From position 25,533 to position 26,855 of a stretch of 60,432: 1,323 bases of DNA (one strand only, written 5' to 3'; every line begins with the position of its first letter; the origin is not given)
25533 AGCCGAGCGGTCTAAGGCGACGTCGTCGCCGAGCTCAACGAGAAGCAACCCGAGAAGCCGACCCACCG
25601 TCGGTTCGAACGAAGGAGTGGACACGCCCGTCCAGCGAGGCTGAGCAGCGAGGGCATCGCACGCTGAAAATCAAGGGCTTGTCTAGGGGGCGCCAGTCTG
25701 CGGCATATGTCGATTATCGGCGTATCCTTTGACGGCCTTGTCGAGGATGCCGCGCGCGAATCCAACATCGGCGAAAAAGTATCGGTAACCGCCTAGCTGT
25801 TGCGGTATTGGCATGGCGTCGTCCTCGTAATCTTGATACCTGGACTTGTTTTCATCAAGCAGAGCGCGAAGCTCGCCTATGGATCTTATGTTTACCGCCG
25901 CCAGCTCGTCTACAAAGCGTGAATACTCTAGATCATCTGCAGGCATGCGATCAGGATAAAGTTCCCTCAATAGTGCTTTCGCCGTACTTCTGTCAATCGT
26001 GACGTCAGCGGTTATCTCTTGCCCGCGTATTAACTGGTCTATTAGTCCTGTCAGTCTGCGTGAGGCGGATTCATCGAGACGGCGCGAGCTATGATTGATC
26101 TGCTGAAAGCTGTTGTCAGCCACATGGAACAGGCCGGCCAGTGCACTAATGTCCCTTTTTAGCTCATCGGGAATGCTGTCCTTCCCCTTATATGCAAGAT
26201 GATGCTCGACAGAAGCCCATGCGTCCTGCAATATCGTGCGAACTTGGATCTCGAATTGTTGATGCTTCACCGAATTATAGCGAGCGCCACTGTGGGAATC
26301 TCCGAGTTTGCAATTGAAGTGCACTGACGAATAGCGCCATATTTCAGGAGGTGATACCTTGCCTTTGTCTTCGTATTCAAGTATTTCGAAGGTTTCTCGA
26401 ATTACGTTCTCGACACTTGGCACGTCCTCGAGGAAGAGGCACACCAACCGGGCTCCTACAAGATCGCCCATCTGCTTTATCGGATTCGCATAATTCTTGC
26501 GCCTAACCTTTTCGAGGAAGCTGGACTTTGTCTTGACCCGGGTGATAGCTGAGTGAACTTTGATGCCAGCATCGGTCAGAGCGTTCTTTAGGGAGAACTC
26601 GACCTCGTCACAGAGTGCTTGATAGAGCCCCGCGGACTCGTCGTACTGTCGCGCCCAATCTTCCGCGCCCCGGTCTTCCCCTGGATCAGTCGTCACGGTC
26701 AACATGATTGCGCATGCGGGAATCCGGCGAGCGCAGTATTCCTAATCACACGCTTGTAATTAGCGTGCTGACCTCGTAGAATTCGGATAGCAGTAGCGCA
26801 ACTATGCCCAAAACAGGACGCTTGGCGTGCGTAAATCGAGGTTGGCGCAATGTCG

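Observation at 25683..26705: CapRel-like fused toxSAS (RelA/SpoT synthetase domain + C-terminal sensor) defense gene on the minus strand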

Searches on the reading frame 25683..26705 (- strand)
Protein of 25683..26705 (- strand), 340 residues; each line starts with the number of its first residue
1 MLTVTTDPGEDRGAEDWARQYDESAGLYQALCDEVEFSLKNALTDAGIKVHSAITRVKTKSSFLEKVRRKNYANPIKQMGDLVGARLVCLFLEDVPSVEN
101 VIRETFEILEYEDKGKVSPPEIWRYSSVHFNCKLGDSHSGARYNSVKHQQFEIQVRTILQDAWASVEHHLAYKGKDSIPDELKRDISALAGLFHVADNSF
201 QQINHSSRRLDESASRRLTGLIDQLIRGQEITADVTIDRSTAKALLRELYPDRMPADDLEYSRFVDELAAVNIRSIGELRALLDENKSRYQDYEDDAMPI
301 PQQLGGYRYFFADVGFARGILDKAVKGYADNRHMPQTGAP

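Call 3: search_protein_families(library=pfam, proteins=[window:25683-26705:-], max_evalue=1)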
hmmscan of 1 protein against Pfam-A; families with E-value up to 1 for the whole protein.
window:25683-26705:- (340 aa): 1 family
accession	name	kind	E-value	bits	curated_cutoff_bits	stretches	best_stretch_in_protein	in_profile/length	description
PF04607.23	RelA_SpoT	-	2.9e-20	73.1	27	1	55-175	1-111/113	Region found in RelA / SpoT proteins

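Call 4: search_protein_families(library=padloc, proteins=[window:25683-26705:-], max_evalue=1)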
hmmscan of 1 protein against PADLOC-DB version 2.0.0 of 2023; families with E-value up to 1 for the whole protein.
window:25683-26705:- (340 aa): 1 family
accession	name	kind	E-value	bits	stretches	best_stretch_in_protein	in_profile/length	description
PDLC04999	PDC-S33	-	2.8e-13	48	1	32-168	48-180/349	-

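Call 5: search_protein_families(library=ncbifam, proteins=[window:25683-26705:-], max_evalue=1)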
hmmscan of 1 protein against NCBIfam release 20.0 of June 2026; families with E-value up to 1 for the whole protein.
window:25683-26705:- (340 aa): 3 families
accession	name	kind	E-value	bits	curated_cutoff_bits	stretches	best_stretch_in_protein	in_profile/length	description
NF053588.1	GTPPhKinYjbM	equivalog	1e-17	64.6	320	1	51-205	38-190/201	GTP diphosphokinase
TIGR00691.1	spoT_relA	subfamily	2.7e-05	22.7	499.2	1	26-185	182-330/687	RelA/SpoT family protein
NF008912.0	PRK12275.1-6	subfamily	0.0027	17.7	124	1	17-74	9-66/117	hypothetical protein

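Call 6: search_solved_structures(query=window:25683-26705:-, max_evalue=1, show_alignments=3)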
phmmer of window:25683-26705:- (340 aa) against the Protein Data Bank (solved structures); distinct sequences matched with E-value up to 1: 40.
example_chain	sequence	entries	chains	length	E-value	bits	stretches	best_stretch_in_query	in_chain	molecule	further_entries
6fgk_A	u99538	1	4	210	9.6e-16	61.2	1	51-200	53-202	GTP pyrophosphokinase YwaC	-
5ded_D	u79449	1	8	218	1.6e-14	57.2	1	50-217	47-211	GTP pyrophosphokinase YjbM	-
5f2v_V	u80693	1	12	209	1.7e-14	57.1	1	50-217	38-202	GTP pyrophosphokinase YjbM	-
5dec_A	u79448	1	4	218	2.1e-14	56.8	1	52-217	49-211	GTP pyrophosphokinase YjbM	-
2be3_A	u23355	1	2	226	5.7e-13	52.1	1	54-206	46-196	GTP pyrophosphokinase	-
3l9d_A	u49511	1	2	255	2.9e-10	43.2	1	55-207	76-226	Putative GTP pyrophosphokinase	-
6ewz_A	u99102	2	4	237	3.6e-10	42.9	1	50-203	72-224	GTP pyrophosphokinase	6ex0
6fgj_A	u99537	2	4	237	3.6e-10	42.9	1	50-187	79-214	GTP pyrophosphokinase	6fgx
4u5f_A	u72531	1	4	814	0.14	14.7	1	275-327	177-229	Glutamate receptor 2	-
4u5c_A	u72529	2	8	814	0.14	14.7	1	275-327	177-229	Glutamate receptor 2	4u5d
4u5b_A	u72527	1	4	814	0.14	14.7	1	275-327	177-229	Glutamate receptor 2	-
4u5e_A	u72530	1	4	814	0.14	14.7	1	275-327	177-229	Glutamate receptor 2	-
9erv_A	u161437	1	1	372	0.22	14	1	70-165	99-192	RelA/SpoT family protein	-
7ztb_A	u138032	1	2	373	0.22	14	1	70-165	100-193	RelA/SpoT family protein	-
3n6v_A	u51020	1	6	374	0.35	13.3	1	278-327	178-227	Glutamate receptor 2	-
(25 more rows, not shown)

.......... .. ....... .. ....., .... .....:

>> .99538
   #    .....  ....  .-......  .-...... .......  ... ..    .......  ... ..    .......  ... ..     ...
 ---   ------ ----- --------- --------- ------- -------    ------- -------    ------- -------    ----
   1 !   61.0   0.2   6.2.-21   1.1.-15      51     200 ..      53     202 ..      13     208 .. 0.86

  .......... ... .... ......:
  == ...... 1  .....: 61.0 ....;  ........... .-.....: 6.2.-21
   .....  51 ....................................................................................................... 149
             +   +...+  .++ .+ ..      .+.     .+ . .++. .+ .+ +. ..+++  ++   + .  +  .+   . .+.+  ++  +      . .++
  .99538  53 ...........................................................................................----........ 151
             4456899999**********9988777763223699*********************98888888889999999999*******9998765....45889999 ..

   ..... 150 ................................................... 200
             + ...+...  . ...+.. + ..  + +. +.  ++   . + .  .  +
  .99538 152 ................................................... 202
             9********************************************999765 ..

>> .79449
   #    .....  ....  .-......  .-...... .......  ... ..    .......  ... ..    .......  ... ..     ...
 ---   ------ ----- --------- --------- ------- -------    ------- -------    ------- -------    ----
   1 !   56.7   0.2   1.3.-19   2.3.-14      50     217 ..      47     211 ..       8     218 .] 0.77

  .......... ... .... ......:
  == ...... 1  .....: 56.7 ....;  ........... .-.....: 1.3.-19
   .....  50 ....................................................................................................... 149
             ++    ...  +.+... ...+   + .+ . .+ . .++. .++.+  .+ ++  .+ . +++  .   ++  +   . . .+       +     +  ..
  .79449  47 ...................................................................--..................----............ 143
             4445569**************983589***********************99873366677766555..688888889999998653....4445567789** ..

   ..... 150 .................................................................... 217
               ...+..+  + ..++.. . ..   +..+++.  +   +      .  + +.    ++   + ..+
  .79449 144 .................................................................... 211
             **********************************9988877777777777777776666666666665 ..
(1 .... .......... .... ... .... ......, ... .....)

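Call 12: search_dna_similar(query=window:25683-26705:-, collection=phages, mode=protein, max_rows=40)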
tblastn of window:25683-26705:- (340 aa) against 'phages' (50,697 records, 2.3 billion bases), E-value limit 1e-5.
Records with a match: 28; places in all: 28; records where one place covers at least 80% of the query: 0.
Best place of each record, by identity: <60% 28.
By first word of the organism name: Bacteriophage 11; Listeria 10; Staphylococcus 3; Vibrio 1; Enterococcus 1; Streptococcus 1; Nitrososphaera 1.
By host as written in the record: - 11; Listeria monocytogenes 10; Staphylococcus aureus 3; Vibrio cyclitrophicus 10N.261.45.F7 1; Enterococcus faecalis 1; Streptococcus suis LS2Z 1; Candidatus Nitrososphaera sp. EN76 1.
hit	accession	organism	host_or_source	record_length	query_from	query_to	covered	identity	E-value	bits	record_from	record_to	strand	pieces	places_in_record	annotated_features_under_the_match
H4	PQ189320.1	Vibrio phage 10N.261.45.F7_PE002A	Vibrio cyclitrophicus 10N.261.45.F7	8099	28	205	52%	36.9%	2e-29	124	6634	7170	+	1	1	hypothetical protein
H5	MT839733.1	Bacteriophage sp.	human fecal samples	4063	15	220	61%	27.0%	9e-9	62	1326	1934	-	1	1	record has no annotation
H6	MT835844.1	Bacteriophage sp.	human fecal samples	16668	27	206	53%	28.4%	4e-13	76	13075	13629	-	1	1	record has no annotation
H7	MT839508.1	Bacteriophage sp.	human fecal samples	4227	19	203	54%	27.3%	1e-6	56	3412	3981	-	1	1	record has no annotation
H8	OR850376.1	Staphylococcus phage SA 1298 Kay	Staphylococcus aureus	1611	20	204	54%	24.4%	3e-10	67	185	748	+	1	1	record has no annotation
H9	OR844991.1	Staphylococcus phage SA 1306 Kay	Staphylococcus aureus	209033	20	204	54%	24.4%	6e-10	67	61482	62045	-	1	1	record has no annotation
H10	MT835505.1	Bacteriophage sp.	human fecal samples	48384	18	208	56%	23.5%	1e-5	53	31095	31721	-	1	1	record has no annotation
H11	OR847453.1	Listeria phage LM 4-11-1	Listeria monocytogenes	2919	28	203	52%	25.4%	2e-7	59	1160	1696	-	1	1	record has no annotation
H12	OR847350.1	Listeria phage LM 4-11-1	Listeria monocytogenes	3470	28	203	52%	25.4%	2e-7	59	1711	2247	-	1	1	record has no annotation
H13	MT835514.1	Bacteriophage sp.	human fecal samples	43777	52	214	48%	26.3%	4e-9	64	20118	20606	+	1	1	record has no annotation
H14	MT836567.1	Bacteriophage sp.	human fecal samples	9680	50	203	45%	27.2%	2e-8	62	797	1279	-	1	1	record has no annotation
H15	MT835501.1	Bacteriophage sp.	human fecal samples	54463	56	206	44%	27.7%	6e-10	66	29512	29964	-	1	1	record has no annotation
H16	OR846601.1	Enterococcus phage Efs 1-1-1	Enterococcus faecalis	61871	45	203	47%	26.1%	8e-6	54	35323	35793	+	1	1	record has no annotation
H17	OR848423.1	Listeria phage LM 4-14-1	Listeria monocytogenes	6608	55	204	44%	27.3%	1e-8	62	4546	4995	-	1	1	record has no annotation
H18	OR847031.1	Listeria phage LM 4-11-1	Listeria monocytogenes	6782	55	204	44%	27.3%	1e-8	62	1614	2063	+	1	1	record has no annotation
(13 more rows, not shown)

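Call 13: find_homologous_proteins(query=window:25683-26705:-)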
Query window:25683-26705:- (340 aa): 175 proteins with E <= 0.001 among 4061 candidates; the best 120 are listed.
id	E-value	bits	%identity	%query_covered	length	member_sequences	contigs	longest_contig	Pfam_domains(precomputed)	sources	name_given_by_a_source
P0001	1.9e-225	765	100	100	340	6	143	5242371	PF04607.24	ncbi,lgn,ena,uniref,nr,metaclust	ncbi:RelA/SpoT domain-containing protein [Mycobacteroides abscessus]|uniref:RelA/SpoT domain-contain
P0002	7.1e-107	376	56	93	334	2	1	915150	PF04607.24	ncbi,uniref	ncbi:hypothetical protein [Mycobacteroides franklinii]|uniref:hypothetical protein n=1 Tax=Mycobacte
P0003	2.6e-106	374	55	94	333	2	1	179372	PF04607.24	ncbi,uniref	ncbi:hypothetical protein [Mycobacteroides abscessus]|uniref:hypothetical protein n=1 Tax=Mycobacter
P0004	2.0e-93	331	49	96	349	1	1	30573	PF04607.24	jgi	jgi:putative GTP pyrophosphokinase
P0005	3.6e-93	331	51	91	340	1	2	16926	PF04607.24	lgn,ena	-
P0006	2.7e-92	328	50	97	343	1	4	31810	PF04607.24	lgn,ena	-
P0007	6.1e-91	323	49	92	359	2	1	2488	PF04607.24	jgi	-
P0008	1.0e-88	316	47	93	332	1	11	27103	PF04607.24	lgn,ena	-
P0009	1.1e-88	316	49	86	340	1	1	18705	PF04607.24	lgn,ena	-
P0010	6.9e-86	307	51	82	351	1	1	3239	PF04607.24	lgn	-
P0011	1.2e-85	306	47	91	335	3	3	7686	PF04607.24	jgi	-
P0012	7.9e-85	303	46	96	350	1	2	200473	PF04607.24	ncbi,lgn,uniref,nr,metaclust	ncbi:GTP pyrophosphokinase [Mycolicibacterium llatzerense]|uniref:RelA/SpoT domain-containing protei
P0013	4.7e-83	297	48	93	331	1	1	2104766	PF04607.24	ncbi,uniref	ncbi:hypothetical protein [Nocardia sp. NPDC019395]|uniref:GTP pyrophosphokinase n=1 Tax=Nocardia sp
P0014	2.3e-82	295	49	81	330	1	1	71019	PF04607.24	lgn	-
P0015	5.5e-82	294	45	89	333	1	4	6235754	PF04607.24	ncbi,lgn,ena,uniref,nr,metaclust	ncbi:GTP pyrophosphokinase [Mycolicibacterium vaccae]|uniref:RelA/SpoT domain-containing protein n=1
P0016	1.1e-80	290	44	89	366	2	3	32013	PF04607.24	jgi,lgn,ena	-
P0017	4.1e-79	284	46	93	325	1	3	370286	PF04607.24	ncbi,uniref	ncbi:GTP pyrophosphokinase family protein [Nocardia tengchongensis]|uniref:GTP pyrophosphokinase n=1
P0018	6.7e-79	284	44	94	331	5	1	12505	PF04607.24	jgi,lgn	jgi:putative GTP pyrophosphokinase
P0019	7.0e-79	284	47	91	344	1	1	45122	PF04607.24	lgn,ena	-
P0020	9.7e-79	283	45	98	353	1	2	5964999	PF04607.24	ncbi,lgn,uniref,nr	ncbi:GTP pyrophosphokinase [Mycolicibacterium gadium]|uniref:RelA/SpoT domain-containing protein n=1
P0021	2.3e-78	282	47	89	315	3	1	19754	PF04607.24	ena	-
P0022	1.3e-77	279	45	93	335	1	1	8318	PF04607.24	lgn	-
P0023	3.4e-77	278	45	93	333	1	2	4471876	PF04607.24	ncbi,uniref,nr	ncbi:ppGpp synthetase/RelA/SpoT-type nucleotidyltransferase [Nocardia transvalensis]|uniref:PpGpp sy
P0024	3.4e-77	278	44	93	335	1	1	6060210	PF04607.24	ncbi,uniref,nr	ncbi:hypothetical protein C6A87_004435 [Mycobacterium sp. ITM-2016-00317]|uniref:GTP pyrophosphokina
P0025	2.2e-76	275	45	93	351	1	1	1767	PF04607.24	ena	-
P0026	9.4e-76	273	43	94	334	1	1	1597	PF04607.24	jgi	jgi:putative GTP pyrophosphokinase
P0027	2.9e-74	268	44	97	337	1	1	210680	PF04607.24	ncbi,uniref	ncbi:hypothetical protein [Nocardia sp. NPDC019255]|uniref:GTP pyrophosphokinase n=1 Tax=Nocardia sp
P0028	4.5e-72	261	48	79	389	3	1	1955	PF04607.24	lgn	-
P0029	8.3e-72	260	48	80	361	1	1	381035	PF04607.24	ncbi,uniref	ncbi:GTP pyrophosphokinase family protein [Nocardia sp. NPDC127606]|uniref:GTP pyrophosphokinase n=1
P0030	5.2e-70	254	42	98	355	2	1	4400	PF04607.24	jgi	jgi:putative GTP pyrophosphokinase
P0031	7.4e-70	254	41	92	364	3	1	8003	PF04607.24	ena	-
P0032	1.7e-67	246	46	79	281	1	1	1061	PF04607.24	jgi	jgi:ppGpp synthetase/RelA/SpoT-type nucleotidyltranferase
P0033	1.6e-66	243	47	76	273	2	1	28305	PF04607.24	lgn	-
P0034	2.1e-66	243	40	96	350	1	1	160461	PF04607.24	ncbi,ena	-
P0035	1.3e-65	240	50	66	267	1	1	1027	PF04607.24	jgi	jgi:ppGpp synthetase/RelA/SpoT-type nucleotidyltranferase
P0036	2.0e-65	239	40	98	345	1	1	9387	PF04607.24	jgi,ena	jgi:ppGpp synthetase/RelA/SpoT-type nucleotidyltranferase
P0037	5.6e-65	238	46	76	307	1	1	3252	PF04607.24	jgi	jgi:putative GTP pyrophosphokinase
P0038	6.0e-65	238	41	91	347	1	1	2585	PF04607.24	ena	-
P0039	1.5e-64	236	39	93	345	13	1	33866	PF04607.24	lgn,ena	-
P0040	9.9e-64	234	42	90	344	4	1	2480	PF04607.24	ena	-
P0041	2.8e-63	232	43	79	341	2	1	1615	PF04607.24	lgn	-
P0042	2.8e-63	232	40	90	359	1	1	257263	PF04607.24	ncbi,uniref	ncbi:hypothetical protein AB0H98_26135 [Nocardia salmonicida]|uniref:GTP pyrophosphokinase n=1 Tax=N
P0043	8.5e-63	231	38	99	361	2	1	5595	PF04607.24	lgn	-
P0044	1.8e-62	230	42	93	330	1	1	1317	PF04607.24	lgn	-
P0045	6.7e-62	228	41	80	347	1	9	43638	PF04607.24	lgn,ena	-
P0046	2.0e-61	226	46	75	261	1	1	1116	PF04607.24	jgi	jgi:hypothetical protein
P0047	5.2e-61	225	44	79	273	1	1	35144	PF04607.24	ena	-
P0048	2.7e-60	222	42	76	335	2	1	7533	PF04607.24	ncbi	-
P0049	5.6e-60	221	37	94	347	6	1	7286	PF04607.24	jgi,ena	-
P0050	1.2e-59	220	41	88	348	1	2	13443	PF04607.24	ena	-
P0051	2.6e-59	219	42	78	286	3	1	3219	PF04607.24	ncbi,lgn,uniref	ncbi:hypothetical protein [Rhodococcus qingshengii]|uniref:GTP pyrophosphokinase n=1 Tax=Rhodococcus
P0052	3.3e-59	219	36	97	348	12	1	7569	PF04607.24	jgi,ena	jgi:ppGpp synthetase/RelA/SpoT-type nucleotidyltranferase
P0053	1.2e-58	217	41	82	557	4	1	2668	PF04607.24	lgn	-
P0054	6.3e-58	215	38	94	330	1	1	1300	PF04607.24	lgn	-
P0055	1.2e-57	214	38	92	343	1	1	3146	PF04607.24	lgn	-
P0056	2.2e-57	213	38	95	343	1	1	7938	PF04607.24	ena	-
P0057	5.1e-56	208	39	91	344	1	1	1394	PF04607.24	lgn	-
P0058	1.6e-55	207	40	80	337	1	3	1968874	PF04607.24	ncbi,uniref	ncbi:GTP pyrophosphokinase [Streptomyces rubiginosohelvolus]|uniref:GTP pyrophosphokinase n=1 Tax=St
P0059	6.9e-55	205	38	91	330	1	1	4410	PF04607.24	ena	-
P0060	2.1e-54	203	40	79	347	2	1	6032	PF04607.24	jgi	jgi:putative GTP pyrophosphokinase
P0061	2.2e-54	203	39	92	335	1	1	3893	PF04607.24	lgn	-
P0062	1.1e-53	201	37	85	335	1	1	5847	PF04607.24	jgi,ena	-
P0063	3.0e-53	199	39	91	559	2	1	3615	PF04607.24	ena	-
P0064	4.6e-53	199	43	80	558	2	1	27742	PF04607.24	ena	-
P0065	5.5e-53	198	36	92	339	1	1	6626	PF04607.24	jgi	jgi:putative GTP pyrophosphokinase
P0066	1.8e-51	193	36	91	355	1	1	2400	PF04607.24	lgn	-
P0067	3.5e-51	193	40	83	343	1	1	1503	PF04607.24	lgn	-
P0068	1.4e-48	184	36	86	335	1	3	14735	PF04607.24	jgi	jgi:ppGpp synthetase/RelA/SpoT-type nucleotidyltranferase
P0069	1.6e-48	184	33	94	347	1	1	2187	PF04607.24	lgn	-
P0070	7.9e-48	182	37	89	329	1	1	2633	PF04607.24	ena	-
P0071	1.2e-47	181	35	93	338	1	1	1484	PF04607.24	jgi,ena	-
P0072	3.7e-47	179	36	88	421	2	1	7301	PF04607.24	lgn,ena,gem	-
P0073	3.9e-47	179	35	93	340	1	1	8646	PF04607.24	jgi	jgi:putative GTP pyrophosphokinase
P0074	3.1e-46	176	34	93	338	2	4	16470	PF04607.24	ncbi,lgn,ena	-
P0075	1.0e-45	175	44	64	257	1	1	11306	PF04607.24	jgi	jgi:putative GTP pyrophosphokinase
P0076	1.8e-45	174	33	94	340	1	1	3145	PF04607.24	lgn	-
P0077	6.4e-45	172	37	83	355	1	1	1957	PF04607.24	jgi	jgi:putative GTP pyrophosphokinase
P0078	8.2e-45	172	38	78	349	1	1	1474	PF04607.24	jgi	jgi:putative GTP pyrophosphokinase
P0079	9.1e-43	165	45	54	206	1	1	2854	PF04607.24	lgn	-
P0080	1.1e-42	165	36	88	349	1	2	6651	PF04607.24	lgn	-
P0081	1.2e-42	165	46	53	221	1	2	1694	PF04607.24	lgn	-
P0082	1.2e-42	164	45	54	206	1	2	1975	PF04607.24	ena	-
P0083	6.3e-42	162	35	82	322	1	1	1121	PF04607.24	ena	-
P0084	7.6e-42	162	34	89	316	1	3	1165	PF04607.24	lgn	-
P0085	1.1e-41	161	33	90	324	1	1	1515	PF04607.24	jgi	jgi:putative GTP pyrophosphokinase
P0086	2.5e-41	160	45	54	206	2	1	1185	PF04607.24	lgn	-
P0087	2.7e-41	160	43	58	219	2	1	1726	PF04607.24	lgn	-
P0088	3.4e-41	160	44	54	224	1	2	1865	PF04607.24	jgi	jgi:putative GTP pyrophosphokinase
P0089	6.4e-41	159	44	56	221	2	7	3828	PF04607.24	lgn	-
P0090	1.2e-40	158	45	55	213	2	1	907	PF04607.24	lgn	-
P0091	2.3e-40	157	45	54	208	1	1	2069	PF04607.24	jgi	jgi:ppGpp synthetase/RelA/SpoT-type nucleotidyltranferase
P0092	4.0e-40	156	45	54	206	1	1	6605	PF04607.24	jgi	-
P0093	4.6e-40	156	46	56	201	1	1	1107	PF04607.24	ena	-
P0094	6.6e-40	155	44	53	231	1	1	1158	PF04607.24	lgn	-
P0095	4.1e-39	153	43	55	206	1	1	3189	PF04607.24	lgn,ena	-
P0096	5.7e-39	152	51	51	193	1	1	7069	PF04607.24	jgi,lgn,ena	-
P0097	5.8e-39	152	41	58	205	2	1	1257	PF04607.24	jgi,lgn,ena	-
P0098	1.6e-38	151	35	80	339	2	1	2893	PF04607.24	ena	-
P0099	1.6e-38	151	41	59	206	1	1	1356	PF04607.24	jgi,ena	-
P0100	1.8e-38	151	43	54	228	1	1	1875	PF04607.24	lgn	-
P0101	2.0e-38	151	41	54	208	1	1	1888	PF04607.24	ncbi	-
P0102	7.5e-38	149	46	58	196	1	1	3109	PF04607.24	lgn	-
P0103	2.0e-37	147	45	56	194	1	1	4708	PF04607.24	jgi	-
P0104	2.3e-37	147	41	54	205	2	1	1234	PF04607.24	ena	-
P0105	4.0e-37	146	43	54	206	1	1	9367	PF04607.24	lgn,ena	-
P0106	1.0e-36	145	45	56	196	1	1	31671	PF04607.24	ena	-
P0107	4.0e-36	143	43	57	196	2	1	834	PF04607.24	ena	-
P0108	1.1e-35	142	48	52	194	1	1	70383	PF04607.24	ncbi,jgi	ncbi:MAG: GTP pyrophosphokinase [Planctomycetota bacterium]|jgi:ppGpp synthetase/RelA/SpoT-type nucl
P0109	1.7e-35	141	45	56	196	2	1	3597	PF04607.24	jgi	-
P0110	2.7e-34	137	44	50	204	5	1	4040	PF04607.24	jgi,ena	-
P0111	1.5e-33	135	44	57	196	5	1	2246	PF04607.24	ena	-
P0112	2.5e-33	134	43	57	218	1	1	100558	PF04607.24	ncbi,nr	ncbi:MAG: hypothetical protein GY845_26710 [Planctomycetes bacterium]|nr:hypothetical protein [Planc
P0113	6.0e-33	133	41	50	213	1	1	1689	PF04607.24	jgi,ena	-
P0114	2.3e-32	131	37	54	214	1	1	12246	PF04607.24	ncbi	-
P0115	4.0e-31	127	40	54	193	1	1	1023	PF04607.24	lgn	-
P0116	1.8e-27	115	36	51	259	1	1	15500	PF04607.24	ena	-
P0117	9.3e-27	112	35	59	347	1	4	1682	PF04607.24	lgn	-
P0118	4.3e-26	110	34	60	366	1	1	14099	PF04607.24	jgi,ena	-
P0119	1.3e-25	109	32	77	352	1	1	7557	PF04607.24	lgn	-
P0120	3.5e-25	107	32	78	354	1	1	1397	PF04607.24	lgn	-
